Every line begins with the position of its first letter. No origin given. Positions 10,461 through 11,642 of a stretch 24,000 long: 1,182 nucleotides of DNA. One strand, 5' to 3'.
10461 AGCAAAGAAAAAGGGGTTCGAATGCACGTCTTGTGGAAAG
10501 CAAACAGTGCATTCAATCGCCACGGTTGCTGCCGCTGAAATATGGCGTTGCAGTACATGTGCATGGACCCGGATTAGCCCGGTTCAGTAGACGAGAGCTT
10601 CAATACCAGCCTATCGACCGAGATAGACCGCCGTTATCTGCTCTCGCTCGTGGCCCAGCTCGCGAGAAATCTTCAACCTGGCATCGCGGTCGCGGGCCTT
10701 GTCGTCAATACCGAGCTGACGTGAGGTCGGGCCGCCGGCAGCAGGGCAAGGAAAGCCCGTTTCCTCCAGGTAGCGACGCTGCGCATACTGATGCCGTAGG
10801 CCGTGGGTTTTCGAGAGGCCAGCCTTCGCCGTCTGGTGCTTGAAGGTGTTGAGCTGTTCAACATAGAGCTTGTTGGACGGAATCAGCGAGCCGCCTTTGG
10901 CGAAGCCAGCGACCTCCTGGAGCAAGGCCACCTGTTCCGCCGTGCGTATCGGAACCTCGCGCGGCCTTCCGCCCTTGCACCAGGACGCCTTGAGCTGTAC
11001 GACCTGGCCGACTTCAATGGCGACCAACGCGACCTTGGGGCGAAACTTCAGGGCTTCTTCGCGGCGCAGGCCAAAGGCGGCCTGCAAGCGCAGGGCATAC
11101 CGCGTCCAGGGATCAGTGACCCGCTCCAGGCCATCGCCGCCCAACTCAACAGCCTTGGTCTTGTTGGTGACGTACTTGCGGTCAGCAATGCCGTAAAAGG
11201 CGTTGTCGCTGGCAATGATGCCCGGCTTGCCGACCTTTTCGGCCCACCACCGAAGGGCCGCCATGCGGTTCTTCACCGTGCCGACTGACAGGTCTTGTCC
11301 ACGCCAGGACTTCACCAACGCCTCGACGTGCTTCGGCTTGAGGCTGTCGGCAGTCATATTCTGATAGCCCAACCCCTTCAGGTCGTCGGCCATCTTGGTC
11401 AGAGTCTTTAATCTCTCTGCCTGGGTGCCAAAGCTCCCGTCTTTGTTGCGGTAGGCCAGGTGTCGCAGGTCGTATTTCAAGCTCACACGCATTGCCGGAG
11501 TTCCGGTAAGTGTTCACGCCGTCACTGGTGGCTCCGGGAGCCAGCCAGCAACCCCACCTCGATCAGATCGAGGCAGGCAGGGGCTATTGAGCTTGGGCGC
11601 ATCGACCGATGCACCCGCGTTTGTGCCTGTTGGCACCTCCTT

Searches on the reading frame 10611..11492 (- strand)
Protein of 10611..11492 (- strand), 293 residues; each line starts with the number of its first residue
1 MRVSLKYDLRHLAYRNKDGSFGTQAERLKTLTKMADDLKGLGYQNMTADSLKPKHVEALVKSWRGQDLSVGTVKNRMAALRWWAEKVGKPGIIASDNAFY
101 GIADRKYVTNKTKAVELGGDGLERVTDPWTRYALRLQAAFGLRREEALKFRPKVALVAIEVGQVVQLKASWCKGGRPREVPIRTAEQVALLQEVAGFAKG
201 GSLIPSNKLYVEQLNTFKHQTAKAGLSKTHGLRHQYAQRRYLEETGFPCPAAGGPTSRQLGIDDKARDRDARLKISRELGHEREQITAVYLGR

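Call 11: search_protein_families(library=pfam, proteins=[window:10611-11492:-], max_evalue=0.01)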
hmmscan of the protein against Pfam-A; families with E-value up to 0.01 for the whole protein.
window:10611-11492:- (293 aa): 3 families
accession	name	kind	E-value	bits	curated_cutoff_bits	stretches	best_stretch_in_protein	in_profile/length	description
PF12834.13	Phage_int_SAM_2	-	7.1e-19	68.6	22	1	5-89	4-87/91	Phage integrase, N-terminal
PF12835.12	Integrase_1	-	2.6e-10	40.9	23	1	126-238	29-148/149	Integrase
PF00589.27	Phage_integrase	-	0.0011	19.2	27.1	1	128-239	22-139/172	Phage integrase family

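Call 25: search_protein_families(library=ncbifam, proteins=[window:10611-11492:-], max_evalue=0.01)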
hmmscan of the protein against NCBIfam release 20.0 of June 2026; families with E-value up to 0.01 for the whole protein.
window:10611-11492:- (293 aa): 0 families

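Call 26: search_solved_structures(query=window:10611-11492:-, max_evalue=1)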
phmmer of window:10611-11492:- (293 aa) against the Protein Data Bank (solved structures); distinct sequences matched with E-value up to 1: 2.
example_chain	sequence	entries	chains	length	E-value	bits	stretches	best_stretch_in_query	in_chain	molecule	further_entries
4uwq_B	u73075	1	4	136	0.54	12.7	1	14-95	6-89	SOXY PROTEIN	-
3da0_A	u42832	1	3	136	0.76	12.2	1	50-102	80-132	Cleaved chimeric receptor binding protein from bacteriophages TP901-1 and p2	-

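Call 46: search_dna_similar(query=window:10611-11492:-, collection=plasmids, mode=protein, max_rows=25)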
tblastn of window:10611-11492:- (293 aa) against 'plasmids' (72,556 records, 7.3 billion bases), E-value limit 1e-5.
Records with a match: 236; places in all: 246; records where one place covers at least 80% of the query: 161.
Best place of each record, by identity: <60% 236.
By first word of the organism name: Acinetobacter 40; Burkholderia 31; Cupriavidus 21; Paraburkholderia 14; Aeromonas 12; Klebsiella 10; Pantoea 9; Agrobacterium 6; Francisella 6; Ralstonia 6; and 46 more.
By predicted mobility (MOB-suite, as given by PLSDB): non-mobilizable 143; conjugative 65; mobilizable 28.
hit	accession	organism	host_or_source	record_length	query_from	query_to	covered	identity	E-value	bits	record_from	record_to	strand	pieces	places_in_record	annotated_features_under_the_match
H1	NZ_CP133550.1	Pleionea sp. HL-JVS1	cell culture,stomach of juvenile ...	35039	1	293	100%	52.9%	2e-92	306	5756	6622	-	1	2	phage integrase N-terminal domain-containing protein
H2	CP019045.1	Halioglobus pacificus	Pure cultured ...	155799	4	292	99%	52.9%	2e-84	283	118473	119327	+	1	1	record has no annotation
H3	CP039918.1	Agrobacterium tumefaciens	-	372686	4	293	99%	51.2%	2e-75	257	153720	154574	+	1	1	integrase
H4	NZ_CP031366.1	Rhizobium sp. ZX09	cell culture,soil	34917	5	293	97%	52.3%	2e-57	270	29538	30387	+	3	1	none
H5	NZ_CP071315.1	Rhizobium sp. X9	cell culture,polluted mud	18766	5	293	99%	50.7%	4e-74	253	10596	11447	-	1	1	phage integrase N-terminal domain-containing protein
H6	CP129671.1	Agrobacterium tumefaciens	Metal working fluids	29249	4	293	99%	50.5%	1e-73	252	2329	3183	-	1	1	phage integrase N-terminal domain-containing protein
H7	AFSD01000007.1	Agrobacterium tumefaciens F2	soil near Harbin Institute of Technology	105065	4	293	99%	50.5%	2e-73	251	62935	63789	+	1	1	putative integrase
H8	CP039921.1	Agrobacterium tumefaciens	-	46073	4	293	99%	50.5%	2e-73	251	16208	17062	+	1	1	integrase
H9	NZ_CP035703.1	Pseudolysobacter antarcticus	single cell,soil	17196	5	293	99%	50.5%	8e-78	264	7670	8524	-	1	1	phage integrase N-terminal domain-containing protein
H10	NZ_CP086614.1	Shinella zoogloeoides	-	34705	4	293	99%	50.2%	3e-73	251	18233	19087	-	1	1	phage integrase N-terminal domain-containing protein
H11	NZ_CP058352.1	Peteryoungia desertarenae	Pure culture,Saline Desert Soil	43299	4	293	99%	49.8%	2e-73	251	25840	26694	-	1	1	phage integrase N-terminal domain-containing protein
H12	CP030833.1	Neorhizobium sp. NCHU2750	Rosa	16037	4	293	99%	49.8%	4e-72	248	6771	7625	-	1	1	phage integrase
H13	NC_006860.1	Vibrio paracholerae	-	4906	6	293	98%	50.2%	5e-75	256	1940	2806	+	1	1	phage integrase N-terminal domain-containing protein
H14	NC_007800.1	Bibersteinia trehalosi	cattle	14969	3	293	99%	49.5%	7e-79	267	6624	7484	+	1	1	phage integrase N-terminal domain-containing protein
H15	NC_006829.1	Glaesserella parasuis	-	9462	4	293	99%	49.3%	8e-81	272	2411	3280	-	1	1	phage integrase N-terminal domain-containing protein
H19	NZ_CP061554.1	Acinetobacter seifertii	Homo sapiens,blood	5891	5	292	98%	48.6%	1e-75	258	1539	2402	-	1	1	phage integrase N-terminal domain-containing protein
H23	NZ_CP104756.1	Shewanella putrefaciens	single cell,soil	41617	1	293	100%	47.1%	1e-71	246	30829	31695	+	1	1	phage integrase N-terminal domain-containing protein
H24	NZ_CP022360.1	Shewanella bicestrii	Homo sapiens,Bile sample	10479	1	293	100%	47.1%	6e-71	244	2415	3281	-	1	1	phage integrase N-terminal domain-containing protein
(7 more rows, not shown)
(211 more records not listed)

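Call 47: find_homologous_proteins(query=window:10611-11492:-, max_evalue=0.00001)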
Query window:10611-11492:- (293 aa): 7921 proteins with E <= 0.00001 among 8000 candidates; the best 120 are listed.
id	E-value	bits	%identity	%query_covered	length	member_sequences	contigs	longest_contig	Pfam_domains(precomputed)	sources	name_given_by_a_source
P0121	4.3e-184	628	96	100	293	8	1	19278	PF12835.13,PF12834.14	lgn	-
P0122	2.1e-180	616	94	100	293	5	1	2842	PF12835.13,PF12834.14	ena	-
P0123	2.7e-178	609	94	100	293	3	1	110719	PF12835.13,PF12834.14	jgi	jgi:integrase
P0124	4.0e-173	592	89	100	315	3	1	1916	PF12835.13,PF12834.14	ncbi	-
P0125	8.2e-170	581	86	100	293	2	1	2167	PF12835.13,PF12834.14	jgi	jgi:integrase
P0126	9.8e-158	542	81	100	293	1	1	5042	PF12835.13,PF12834.14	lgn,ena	-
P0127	2.0e-108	380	-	-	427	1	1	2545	PF12835.13,PF02701.21,PF00589.28,PF12834.14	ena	-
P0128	2.3e-105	370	59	99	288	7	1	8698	PF12835.13,PF12834.14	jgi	jgi:Integrase/Phage integrase, N-terminal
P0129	2.8e-105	370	61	99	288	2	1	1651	PF12835.13,PF12834.14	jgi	jgi:hypothetical protein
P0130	3.2e-105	369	61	99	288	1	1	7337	PF12835.13,PF12834.14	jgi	jgi:hypothetical protein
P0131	6.1e-105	369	62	99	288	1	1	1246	PF12835.13,PF12834.14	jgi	jgi:hypothetical protein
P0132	2.4e-104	367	60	99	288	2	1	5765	PF12835.13,PF12834.14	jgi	-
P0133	6.5e-104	365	60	99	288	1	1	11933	PF12835.13,PF12834.14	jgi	jgi:hypothetical protein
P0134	1.6e-103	364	59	99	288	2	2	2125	PF12835.13,PF12834.14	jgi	jgi:hypothetical protein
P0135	1.7e-102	361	60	99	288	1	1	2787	PF12835.13,PF12834.14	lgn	-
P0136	4.1e-102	359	59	99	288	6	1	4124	PF12835.13,PF12834.14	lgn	-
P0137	6.3e-102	359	58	99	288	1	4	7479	PF12835.13,PF12834.14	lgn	-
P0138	6.9e-102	359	58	99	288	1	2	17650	PF12835.13,PF12834.14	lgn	-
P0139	8.8e-102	358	58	99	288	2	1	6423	PF12835.13,PF12834.14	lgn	-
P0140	1.0e-101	358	58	99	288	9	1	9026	PF12835.13,PF12834.14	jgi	-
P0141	1.2e-101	358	59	99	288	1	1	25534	PF12835.13,PF12834.14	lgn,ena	-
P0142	1.3e-101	358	59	99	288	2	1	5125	PF12835.13,PF12834.14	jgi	jgi:hypothetical protein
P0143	1.5e-101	357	60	99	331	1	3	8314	PF12835.13,PF12834.14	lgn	-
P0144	1.5e-101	357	59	99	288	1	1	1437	PF12835.13,PF12834.14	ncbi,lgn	-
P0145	1.7e-101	357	59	99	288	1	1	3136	PF12835.13,PF12834.14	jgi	jgi:site-specific recombinase XerC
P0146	1.8e-101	357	59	99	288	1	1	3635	PF12835.13,PF12834.14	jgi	jgi:Phage integrase, N-terminal/Integrase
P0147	2.2e-101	357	59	99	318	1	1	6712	PF12835.13,PF12834.14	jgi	jgi:site-specific recombinase XerC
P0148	2.4e-101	357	60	99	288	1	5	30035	PF12835.13,PF12834.14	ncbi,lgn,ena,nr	ncbi:MAG TPA: phage integrase N-terminal domain-containing protein [Steroidobacteraceae bacterium]|n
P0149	2.7e-101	357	60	99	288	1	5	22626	PF12835.13,PF12834.14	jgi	-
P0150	2.7e-101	357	59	99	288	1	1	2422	PF12835.13,PF12834.14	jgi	jgi:integrase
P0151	3.5e-101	356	58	99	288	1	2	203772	PF12834.14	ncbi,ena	-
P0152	3.6e-101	356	59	99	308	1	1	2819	PF12835.13,PF12834.14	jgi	-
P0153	3.7e-101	356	59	99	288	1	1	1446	PF12835.13,PF12834.14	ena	-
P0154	4.4e-101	356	60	99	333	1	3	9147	PF12835.13,PF12834.14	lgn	-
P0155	5.1e-101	356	59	99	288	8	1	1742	PF12835.13,PF12834.14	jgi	-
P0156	7.8e-101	355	60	99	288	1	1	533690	PF12835.13,PF12834.14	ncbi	-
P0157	1.0e-100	355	59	99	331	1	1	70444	PF12835.13,PF12834.14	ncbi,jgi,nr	ncbi:MAG: phage integrase N-terminal domain-containing protein [Rhodocyclaceae bacterium]|jgi:integr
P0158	1.3e-100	354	58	99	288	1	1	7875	PF12835.13,PF12834.14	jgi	jgi:hypothetical protein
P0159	1.7e-100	354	58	99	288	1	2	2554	PF12835.13,PF12834.14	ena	-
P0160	2.0e-100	354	60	99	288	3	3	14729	PF12835.13,PF12834.14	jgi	jgi:hypothetical protein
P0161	2.0e-100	354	57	99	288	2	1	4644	PF12835.13,PF12834.14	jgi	jgi:site-specific recombinase XerC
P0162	2.0e-100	354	58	99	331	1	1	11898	PF12835.13,PF12834.14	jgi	-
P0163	2.2e-100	354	58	99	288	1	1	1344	PF12835.13,PF12834.14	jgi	jgi:hypothetical protein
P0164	2.2e-100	354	59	99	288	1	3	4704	PF12835.13,PF12834.14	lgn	-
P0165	2.6e-100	353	58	99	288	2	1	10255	PF12835.13,PF12834.14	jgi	jgi:Integrase/Phage integrase, N-terminal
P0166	3.0e-100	353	58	99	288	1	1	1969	PF12835.13,PF12834.14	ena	-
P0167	3.1e-100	353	58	99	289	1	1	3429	PF12835.13,PF12834.14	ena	-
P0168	3.2e-100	353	57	99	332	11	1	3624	PF12835.13,PF12834.14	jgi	-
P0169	3.2e-100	353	57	99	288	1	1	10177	PF12835.13,PF12834.14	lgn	-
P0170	3.4e-100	353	58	99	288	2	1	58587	PF12835.13,PF12834.14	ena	-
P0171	4.2e-100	353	58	99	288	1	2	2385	PF12835.13,PF12834.14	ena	-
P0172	5.2e-100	352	58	99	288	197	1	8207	PF12835.13,PF12834.14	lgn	-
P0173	5.4e-100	352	59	99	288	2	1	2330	PF12835.13,PF12834.14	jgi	jgi:hypothetical protein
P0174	6.2e-100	352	58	99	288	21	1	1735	PF12835.13,PF12834.14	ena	-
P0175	7.5e-100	352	58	99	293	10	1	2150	PF12835.13,PF12834.14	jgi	jgi:Phage integrase, N-terminal/Integrase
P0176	7.6e-100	352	56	99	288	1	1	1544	PF12835.13,PF12834.14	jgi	jgi:hypothetical protein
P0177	8.1e-100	352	58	100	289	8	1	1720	PF12835.13,PF12834.14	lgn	-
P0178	8.6e-100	352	58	99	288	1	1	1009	PF12835.13,PF12834.14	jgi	jgi:site-specific recombinase XerC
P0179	9.2e-100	352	57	99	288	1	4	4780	PF12835.13,PF12834.14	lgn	-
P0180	1.3e-99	351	58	99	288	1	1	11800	PF12835.13,PF12834.14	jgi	-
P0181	1.4e-99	351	56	99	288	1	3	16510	PF12835.13,PF12834.14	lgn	-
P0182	1.7e-99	351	58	99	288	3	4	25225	PF12835.13,PF12834.14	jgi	jgi:hypothetical protein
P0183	1.9e-99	351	58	99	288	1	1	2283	PF12835.13,PF12834.14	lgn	-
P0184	2.1e-99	350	58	99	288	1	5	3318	PF12835.13,PF12834.14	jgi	jgi:hypothetical protein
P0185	2.6e-99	350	58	99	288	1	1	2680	PF12835.13,PF12834.14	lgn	-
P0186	2.8e-99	350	58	99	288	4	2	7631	PF12835.13,PF12834.14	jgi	-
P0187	3.0e-99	350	58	99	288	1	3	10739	PF12835.13,PF12834.14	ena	-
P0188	3.5e-99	350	59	99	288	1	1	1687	PF12835.13,PF12834.14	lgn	-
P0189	3.6e-99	350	57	99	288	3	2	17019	PF12835.13,PF12834.14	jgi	jgi:site-specific recombinase XerC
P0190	3.8e-99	350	58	99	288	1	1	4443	PF12835.13,PF12834.14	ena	-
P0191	3.8e-99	350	58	99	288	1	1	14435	PF12835.13,PF12834.14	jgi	jgi:Phage integrase, N-terminal/Integrase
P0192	4.1e-99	349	57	99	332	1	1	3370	PF12835.13,PF12834.14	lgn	-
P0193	4.2e-99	349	58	99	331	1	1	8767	PF12835.13,PF12834.14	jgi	jgi:integrase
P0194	5.8e-99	349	59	99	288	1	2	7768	PF12835.13,PF12834.14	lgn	-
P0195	5.8e-99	349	58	99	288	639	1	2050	PF12835.13,PF12834.14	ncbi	-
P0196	5.9e-99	349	58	99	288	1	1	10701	PF12835.13,PF12834.14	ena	-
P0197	6.2e-99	349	58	99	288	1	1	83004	PF12835.13,PF12834.14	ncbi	-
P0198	6.2e-99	349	57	99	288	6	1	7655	PF12835.13,PF12834.14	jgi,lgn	-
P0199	6.3e-99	349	59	99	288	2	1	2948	PF12835.13,PF12834.14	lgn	-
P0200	6.7e-99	349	57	99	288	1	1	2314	PF12835.13,PF12834.14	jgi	jgi:hypothetical protein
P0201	6.7e-99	349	57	99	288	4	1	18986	PF12835.13,PF12834.14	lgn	-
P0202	7.1e-99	349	57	99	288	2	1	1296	PF12835.13,PF12834.14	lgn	-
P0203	7.3e-99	349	57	99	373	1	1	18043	PF12835.13,PF12834.14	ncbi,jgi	jgi:hypothetical protein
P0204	7.5e-99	349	57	99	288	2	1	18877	PF12835.13,PF12834.14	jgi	jgi:site-specific recombinase XerC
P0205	7.8e-99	349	57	99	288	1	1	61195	PF12835.13,PF12834.14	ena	-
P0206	7.9e-99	349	57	99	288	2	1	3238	PF12834.14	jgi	jgi:site-specific recombinase XerC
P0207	8.0e-99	348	58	99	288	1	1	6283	PF12835.13,PF12834.14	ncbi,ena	-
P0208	9.3e-99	348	57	99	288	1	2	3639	PF12835.13,PF12834.14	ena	-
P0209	9.7e-99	348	57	99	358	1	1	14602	PF12835.13,PF12834.14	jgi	-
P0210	1.2e-98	348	58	99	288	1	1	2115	PF12835.13,PF12834.14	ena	-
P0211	1.4e-98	348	57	99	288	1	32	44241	PF12835.13,PF12834.14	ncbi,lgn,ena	-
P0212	1.6e-98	347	58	99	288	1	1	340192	PF12835.13,PF12834.14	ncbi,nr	ncbi:MAG: integrase domain-containing protein [Betaproteobacteria bacterium]|nr:integrase domain-con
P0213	1.8e-98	347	56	99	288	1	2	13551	PF12835.13,PF12834.14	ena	-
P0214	1.9e-98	347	57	99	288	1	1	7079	PF12835.13,PF12834.14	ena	-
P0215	2.2e-98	347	57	99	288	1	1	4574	PF12835.13,PF12834.14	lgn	-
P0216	2.6e-98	347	57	99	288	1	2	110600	PF12835.13,PF12834.14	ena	-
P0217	2.8e-98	347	56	99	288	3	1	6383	PF12835.13,PF12834.14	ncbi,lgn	-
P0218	3.0e-98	347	58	99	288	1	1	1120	PF12835.13,PF12834.14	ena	-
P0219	3.3e-98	346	57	99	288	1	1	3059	PF12835.13,PF12834.14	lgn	-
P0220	3.7e-98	346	57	99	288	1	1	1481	PF12835.13,PF12834.14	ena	-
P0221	3.8e-98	346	57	99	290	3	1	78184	PF12835.13,PF12834.14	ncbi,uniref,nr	ncbi:phage integrase N-terminal domain-containing protein [Zooshikella ganghwensis]|uniref:Integrase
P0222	3.9e-98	346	58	99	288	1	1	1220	PF12835.13,PF12834.14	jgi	jgi:site-specific recombinase XerC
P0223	3.9e-98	346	57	99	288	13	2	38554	PF12835.13,PF12834.14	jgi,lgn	jgi:site-specific recombinase XerC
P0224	4.0e-98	346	56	99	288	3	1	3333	PF12835.13,PF12834.14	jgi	jgi:hypothetical protein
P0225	4.1e-98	346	57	99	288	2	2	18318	PF12835.13,PF12834.14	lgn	-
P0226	4.4e-98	346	57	99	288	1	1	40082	PF12835.13,PF12834.14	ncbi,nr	ncbi:MAG: integrase domain-containing protein [Betaproteobacteria bacterium]|nr:integrase domain-con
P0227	4.6e-98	346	57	99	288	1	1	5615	PF12835.13,PF12834.14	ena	-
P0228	4.6e-98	346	56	99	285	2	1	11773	PF12835.13,PF12834.14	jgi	jgi:site-specific recombinase XerC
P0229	5.2e-98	346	57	99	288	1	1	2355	PF12835.13,PF12834.14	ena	-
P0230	5.5e-98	346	57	99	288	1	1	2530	PF12835.13,PF12834.14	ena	-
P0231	5.7e-98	346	57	99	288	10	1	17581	PF12835.13,PF12834.14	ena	-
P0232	5.8e-98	346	57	99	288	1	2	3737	PF12835.13,PF12834.14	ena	-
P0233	5.9e-98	346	57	99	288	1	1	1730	PF12835.13,PF12834.14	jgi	jgi:hypothetical protein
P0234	6.0e-98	346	57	99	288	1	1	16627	PF12835.13,PF12834.14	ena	-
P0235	6.0e-98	346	57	99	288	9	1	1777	PF12835.13,PF12834.14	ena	-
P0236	6.1e-98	346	57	99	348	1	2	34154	PF12835.13,PF12834.14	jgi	jgi:hypothetical protein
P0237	6.2e-98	346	58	99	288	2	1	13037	PF12835.13,PF12834.14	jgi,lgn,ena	-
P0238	6.6e-98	345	58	99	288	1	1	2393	PF12835.13,PF12834.14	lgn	-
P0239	6.6e-98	345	56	99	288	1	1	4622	PF12835.13,PF12834.14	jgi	-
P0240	7.5e-98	345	56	99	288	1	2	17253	PF12835.13,PF12834.14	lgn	-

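Call 52: get_annotated_region(hit=H15, flank=5000)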
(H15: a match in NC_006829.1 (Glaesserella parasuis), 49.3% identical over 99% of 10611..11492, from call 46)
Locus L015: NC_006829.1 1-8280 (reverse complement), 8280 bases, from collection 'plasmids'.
description: Glaesserella parasuis plasmid pHS-Rec, complete sequence
organism: Glaesserella parasuis (NCBI taxid 738)
taxonomy: Bacteria; Pseudomonadota; Gammaproteobacteria; Pasteurellales; Pasteurellaceae; Glaesserella; Glaesserella parasuis
host: -; source: -; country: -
typing (MOB-suite, as given by PLSDB): non-mobilizable; replicon rep_cluster_723
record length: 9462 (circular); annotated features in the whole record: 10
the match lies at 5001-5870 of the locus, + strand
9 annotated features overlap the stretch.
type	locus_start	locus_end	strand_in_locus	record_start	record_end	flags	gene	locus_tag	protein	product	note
CDS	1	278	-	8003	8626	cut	-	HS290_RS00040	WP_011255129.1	ParA family protein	-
CDS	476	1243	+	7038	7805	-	-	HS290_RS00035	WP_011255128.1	recombinase family protein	GO:0006310 - DNA recombination [Evidence IEA]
CDS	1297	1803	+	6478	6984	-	-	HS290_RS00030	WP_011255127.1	hypothetical protein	-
CDS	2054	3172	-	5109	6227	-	-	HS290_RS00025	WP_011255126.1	replication initiation protein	GO:0006270 - DNA replication initiation [Evidence IEA]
CDS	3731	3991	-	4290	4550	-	-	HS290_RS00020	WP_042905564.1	hypothetical protein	-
CDS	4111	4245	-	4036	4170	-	-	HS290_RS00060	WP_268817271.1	hypothetical protein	-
CDS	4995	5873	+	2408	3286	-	-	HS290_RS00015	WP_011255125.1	phage integrase N-terminal domain-containing protein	-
CDS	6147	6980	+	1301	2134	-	-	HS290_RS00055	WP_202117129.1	cytochrome P450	-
CDS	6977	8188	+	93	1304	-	-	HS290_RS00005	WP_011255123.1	MFS transporter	GO:0055085 - transmembrane transport [Evidence IEA]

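Call 53: get_annotated_region(hit=H19, flank=4000)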
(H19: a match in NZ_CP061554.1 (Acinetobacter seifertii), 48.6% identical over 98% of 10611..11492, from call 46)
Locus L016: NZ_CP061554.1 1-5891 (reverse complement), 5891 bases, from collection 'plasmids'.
description: Acinetobacter seifertii strain AS78 plasmid pAS78-3, complete sequence
organism: Acinetobacter seifertii (NCBI taxid 1530123)
taxonomy: Bacteria; Pseudomonadota; Gammaproteobacteria; Moraxellales; Moraxellaceae; Acinetobacter; Acinetobacter seifertii
host: -; source: Homo sapiens,blood; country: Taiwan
typing (MOB-suite, as given by PLSDB): non-mobilizable
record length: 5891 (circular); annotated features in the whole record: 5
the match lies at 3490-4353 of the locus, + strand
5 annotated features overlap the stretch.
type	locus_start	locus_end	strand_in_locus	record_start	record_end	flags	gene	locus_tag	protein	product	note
CDS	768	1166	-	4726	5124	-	-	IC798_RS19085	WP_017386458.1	plasmid replication DNA-binding protein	-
CDS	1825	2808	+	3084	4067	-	-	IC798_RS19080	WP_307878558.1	protein rep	GO:0006260 - DNA replication [Evidence IEA]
CDS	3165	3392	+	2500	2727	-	-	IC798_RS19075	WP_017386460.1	hypothetical protein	-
CDS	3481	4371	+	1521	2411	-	-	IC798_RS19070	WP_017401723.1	phage integrase N-terminal domain-containing protein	-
CDS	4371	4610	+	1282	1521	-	-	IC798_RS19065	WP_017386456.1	hypothetical protein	-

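Call 54: get_annotated_region(hit=H1, flank=6000)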
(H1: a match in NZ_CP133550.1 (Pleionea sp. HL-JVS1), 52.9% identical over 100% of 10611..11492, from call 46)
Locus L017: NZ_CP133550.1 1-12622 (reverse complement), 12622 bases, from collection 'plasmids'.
description: Pleionea sp. HL-JVS1 plasmid unnamed2, complete sequence
organism: Pleionea sp. HL-JVS1 (NCBI taxid 3070815)
taxonomy: Bacteria; Pseudomonadota; Gammaproteobacteria; Oceanospirillales; Pleioneaceae; Pleionea; Pleionea sp. HL-JVS1
host: -; source: cell culture,stomach of juvenile Litopenaeus vannamei; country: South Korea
typing (MOB-suite, as given by PLSDB): non-mobilizable
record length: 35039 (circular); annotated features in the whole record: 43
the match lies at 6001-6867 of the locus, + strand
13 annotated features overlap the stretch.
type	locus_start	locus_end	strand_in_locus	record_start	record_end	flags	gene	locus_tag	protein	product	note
CDS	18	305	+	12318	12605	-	-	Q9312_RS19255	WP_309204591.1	hypothetical protein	-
CDS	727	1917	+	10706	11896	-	-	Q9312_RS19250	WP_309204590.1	replication initiation protein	-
CDS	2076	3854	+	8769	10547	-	-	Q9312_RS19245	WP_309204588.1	Eco57I restriction-modification methylase domain-containing protein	GO:0006304 - DNA modification [Evidence IEA]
CDS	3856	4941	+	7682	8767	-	-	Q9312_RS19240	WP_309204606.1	BsuBI/PstI family type II restriction endonuclease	GO:0009307 - DNA restriction-modification system [Evidence IEA]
CDS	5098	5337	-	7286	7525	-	-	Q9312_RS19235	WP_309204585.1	hypothetical protein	-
CDS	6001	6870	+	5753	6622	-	-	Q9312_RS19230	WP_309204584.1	phage integrase N-terminal domain-containing protein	-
CDS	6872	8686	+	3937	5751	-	-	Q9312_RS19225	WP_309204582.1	type IV secretory system conjugative DNA transfer family protein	-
CDS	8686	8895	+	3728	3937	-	-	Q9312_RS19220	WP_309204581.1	hypothetical protein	-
CDS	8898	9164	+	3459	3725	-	-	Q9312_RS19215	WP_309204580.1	hypothetical protein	-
CDS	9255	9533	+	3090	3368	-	-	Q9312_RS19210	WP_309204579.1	hypothetical protein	-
CDS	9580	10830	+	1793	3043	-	-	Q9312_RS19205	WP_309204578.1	MFS transporter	GO:0055085 - transmembrane transport [Evidence IEA]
CDS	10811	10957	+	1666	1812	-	-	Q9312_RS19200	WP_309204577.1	hypothetical protein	-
CDS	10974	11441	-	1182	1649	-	-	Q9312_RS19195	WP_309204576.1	hypothetical protein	-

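Call 55: get_annotated_region(hit=H5, flank=6000)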
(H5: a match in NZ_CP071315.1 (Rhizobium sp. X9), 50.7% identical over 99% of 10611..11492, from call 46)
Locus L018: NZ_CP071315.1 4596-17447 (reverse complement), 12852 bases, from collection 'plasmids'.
description: Rhizobium sp. X9 plasmid p.3, complete sequence
organism: Rhizobium sp. X9 (NCBI taxid 2815360)
taxonomy: Bacteria; Pseudomonadota; Alphaproteobacteria; Hyphomicrobiales; Rhizobiaceae; Rhizobium; Rhizobium sp. X9
host: -; source: cell culture,polluted mud; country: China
typing (MOB-suite, as given by PLSDB): non-mobilizable
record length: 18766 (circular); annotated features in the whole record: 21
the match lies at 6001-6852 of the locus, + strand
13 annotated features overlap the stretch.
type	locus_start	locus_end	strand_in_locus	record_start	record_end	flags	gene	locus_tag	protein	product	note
CDS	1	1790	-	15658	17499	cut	-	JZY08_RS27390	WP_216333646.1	EAL domain-containing protein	-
CDS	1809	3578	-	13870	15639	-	-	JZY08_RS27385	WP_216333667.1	methyl-accepting chemotaxis protein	GO:0007165 - signal transduction [Evidence IEA]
CDS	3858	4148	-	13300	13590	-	-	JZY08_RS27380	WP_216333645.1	type II toxin-antitoxin system RelE/ParE family toxin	GO:0030541 - plasmid partitioning [Evidence IEA]; GO:0051290 - protein heterotetramerization [Evidence IEA]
CDS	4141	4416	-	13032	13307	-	-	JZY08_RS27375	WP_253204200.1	type II toxin-antitoxin system ParD family antitoxin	GO:0051983 - regulation of chromosome segregation [Evidence IEA]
CDS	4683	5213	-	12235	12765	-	-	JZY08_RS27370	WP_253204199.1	hypothetical protein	-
CDS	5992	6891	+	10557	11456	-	-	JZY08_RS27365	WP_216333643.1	phage integrase N-terminal domain-containing protein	-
CDS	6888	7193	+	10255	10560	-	-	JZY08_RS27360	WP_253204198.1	hypothetical protein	-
CDS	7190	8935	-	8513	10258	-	-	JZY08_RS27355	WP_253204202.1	MobA/MobL family protein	-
CDS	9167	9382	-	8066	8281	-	-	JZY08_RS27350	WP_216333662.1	hypothetical protein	-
CDS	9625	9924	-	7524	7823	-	-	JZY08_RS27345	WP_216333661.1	type II toxin-antitoxin system RelE/ParE family toxin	GO:0030541 - plasmid partitioning [Evidence IEA]; GO:0051290 - protein heterotetramerization [Evidence IEA]; GO:0009432 ...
CDS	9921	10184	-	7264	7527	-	-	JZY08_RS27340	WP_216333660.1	type II toxin-antitoxin system ParD family antitoxin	GO:0051983 - regulation of chromosome segregation [Evidence IEA]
CDS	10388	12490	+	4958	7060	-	-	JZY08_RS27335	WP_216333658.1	type IV secretory system conjugative DNA transfer family protein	-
CDS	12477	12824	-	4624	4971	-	-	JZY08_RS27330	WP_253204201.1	SHOCT domain-containing protein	-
